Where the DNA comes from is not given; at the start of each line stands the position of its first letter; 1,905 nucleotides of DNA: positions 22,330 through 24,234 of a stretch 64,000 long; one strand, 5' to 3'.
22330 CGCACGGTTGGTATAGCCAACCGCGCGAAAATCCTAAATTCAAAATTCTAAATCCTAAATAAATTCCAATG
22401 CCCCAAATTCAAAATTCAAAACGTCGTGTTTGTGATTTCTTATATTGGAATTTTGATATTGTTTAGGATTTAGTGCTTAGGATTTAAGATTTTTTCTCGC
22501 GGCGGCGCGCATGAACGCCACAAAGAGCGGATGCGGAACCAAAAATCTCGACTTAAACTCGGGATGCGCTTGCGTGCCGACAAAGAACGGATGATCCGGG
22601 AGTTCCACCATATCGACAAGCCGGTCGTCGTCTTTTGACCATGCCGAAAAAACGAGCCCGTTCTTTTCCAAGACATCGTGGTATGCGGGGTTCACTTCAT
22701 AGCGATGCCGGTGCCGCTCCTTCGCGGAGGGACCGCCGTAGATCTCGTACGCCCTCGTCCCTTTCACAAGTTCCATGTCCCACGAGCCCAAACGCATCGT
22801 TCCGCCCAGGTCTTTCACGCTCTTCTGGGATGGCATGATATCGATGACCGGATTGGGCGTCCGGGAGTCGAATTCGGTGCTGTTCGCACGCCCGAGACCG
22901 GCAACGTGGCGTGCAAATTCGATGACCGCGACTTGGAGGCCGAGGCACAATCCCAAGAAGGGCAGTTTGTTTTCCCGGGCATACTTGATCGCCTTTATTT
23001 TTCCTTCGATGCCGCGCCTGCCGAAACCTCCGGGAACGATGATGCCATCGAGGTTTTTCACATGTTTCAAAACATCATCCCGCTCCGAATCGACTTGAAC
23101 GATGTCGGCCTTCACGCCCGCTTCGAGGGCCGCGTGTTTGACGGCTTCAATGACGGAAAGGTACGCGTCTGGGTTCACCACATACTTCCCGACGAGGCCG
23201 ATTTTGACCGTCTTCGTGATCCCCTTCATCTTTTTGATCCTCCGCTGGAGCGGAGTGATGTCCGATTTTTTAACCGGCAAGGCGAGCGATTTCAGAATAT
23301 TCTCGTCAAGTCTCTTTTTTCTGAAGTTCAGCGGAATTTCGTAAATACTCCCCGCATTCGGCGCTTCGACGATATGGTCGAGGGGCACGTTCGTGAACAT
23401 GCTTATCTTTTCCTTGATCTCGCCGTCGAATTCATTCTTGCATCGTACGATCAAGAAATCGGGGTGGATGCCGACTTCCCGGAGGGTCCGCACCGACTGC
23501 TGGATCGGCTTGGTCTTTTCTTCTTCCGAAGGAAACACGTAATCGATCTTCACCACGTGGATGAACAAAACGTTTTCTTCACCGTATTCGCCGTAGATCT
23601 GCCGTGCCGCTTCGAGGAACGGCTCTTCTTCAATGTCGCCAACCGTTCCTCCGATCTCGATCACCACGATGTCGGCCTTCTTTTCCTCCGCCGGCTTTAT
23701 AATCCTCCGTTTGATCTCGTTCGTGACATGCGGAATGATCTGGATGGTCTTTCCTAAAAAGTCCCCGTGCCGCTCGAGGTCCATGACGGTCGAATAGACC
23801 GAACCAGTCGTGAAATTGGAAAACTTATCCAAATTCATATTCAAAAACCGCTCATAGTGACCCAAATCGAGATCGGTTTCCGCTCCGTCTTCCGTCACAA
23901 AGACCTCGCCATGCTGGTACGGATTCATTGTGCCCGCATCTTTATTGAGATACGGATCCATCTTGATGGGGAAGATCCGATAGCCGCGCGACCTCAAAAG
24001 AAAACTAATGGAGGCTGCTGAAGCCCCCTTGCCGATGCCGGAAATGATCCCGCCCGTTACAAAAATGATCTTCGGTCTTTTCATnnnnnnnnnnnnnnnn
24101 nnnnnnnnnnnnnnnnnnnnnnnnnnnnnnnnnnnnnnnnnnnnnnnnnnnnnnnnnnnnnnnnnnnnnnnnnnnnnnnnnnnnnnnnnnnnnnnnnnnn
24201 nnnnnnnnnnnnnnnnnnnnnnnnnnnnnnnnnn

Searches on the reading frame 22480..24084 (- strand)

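Call 57: search_protein_families(library=pfam, proteins=[window:22480-24084:-], max_evalue=0.001)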
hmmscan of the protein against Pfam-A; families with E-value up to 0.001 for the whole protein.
window:22480-24084:- (535 aa): 4 families
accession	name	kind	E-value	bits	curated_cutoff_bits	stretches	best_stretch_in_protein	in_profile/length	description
PF06418.20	CTP_synth_N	-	3.7e-112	374.4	26.1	1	5-269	1-265/265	CTP synthase N-terminus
PF00117.34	GATase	-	1.4e-38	132.9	22.8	1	306-525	4-188/190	Glutamine amidotransferase class-I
PF07722.19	Peptidase_C26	-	2.3e-07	31.3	20.5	1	363-509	95-219/219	Peptidase C26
PF01656.29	CbiA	-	3.3e-05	24.3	25.4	1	14-282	7-54/125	CobQ/CobB/MinD/ParA nucleotide binding domain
